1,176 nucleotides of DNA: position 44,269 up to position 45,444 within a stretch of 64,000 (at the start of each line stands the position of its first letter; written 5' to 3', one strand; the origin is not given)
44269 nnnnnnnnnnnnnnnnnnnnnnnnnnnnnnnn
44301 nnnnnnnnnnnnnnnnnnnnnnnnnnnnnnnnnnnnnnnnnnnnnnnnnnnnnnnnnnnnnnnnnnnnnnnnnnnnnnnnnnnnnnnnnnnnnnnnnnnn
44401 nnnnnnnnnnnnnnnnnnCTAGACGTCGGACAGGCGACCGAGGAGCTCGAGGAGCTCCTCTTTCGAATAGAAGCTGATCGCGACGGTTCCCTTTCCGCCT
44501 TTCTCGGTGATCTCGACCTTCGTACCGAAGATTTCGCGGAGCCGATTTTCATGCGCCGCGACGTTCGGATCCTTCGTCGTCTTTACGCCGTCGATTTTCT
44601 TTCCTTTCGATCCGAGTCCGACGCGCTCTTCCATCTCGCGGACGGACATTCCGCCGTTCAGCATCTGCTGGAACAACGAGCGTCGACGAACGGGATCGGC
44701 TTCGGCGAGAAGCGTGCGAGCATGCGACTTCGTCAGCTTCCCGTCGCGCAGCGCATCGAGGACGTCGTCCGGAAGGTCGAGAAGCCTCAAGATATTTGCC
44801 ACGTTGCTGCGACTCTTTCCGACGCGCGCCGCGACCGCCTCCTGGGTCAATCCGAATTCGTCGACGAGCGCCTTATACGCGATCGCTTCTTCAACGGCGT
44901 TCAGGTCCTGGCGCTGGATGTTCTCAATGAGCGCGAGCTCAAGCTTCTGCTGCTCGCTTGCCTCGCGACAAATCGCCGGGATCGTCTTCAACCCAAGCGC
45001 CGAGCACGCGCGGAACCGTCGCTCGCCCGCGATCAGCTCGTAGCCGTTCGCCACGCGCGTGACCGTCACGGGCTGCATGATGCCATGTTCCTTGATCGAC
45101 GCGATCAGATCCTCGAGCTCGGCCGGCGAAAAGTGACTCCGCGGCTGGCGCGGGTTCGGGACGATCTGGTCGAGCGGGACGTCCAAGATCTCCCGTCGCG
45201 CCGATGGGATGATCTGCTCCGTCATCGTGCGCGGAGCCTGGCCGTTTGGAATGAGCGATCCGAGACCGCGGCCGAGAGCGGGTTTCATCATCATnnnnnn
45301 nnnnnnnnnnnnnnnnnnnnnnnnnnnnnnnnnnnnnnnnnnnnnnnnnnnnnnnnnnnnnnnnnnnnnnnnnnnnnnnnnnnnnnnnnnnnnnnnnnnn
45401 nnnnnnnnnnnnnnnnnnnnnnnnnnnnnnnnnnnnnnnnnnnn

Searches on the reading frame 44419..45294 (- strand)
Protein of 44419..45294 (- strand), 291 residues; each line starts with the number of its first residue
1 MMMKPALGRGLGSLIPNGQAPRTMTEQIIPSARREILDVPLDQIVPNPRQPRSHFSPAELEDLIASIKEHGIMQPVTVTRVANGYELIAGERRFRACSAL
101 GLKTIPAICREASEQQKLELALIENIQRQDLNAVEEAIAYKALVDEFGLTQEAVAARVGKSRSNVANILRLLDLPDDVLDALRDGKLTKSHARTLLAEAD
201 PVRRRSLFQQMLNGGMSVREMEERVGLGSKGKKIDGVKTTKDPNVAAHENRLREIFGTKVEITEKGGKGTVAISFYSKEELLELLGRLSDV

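Call 45: search_protein_families(library=pfam, proteins=[window:44419-45294:-], max_evalue=0.0001)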
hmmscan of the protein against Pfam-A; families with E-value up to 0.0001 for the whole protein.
window:44419-45294:- (291 aa): 4 families
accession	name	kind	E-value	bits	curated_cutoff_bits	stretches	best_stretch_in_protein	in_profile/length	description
PF17762.8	HTH_ParB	-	1.8e-33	115.2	22.6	1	129-225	1-97/102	ParB HTH domain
PF02195.25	ParB_N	-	4.5e-31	107.2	26.3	1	35-127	2-95/95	ParB N-terminal domain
PF23552.2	ParB_C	-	1.2e-09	37.9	23.8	1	241-288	1-49/50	ParB dimerisation domain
PF01381.28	HTH_3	-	3.3e-05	24.3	23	0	141-170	2-31/55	Helix-turn-helix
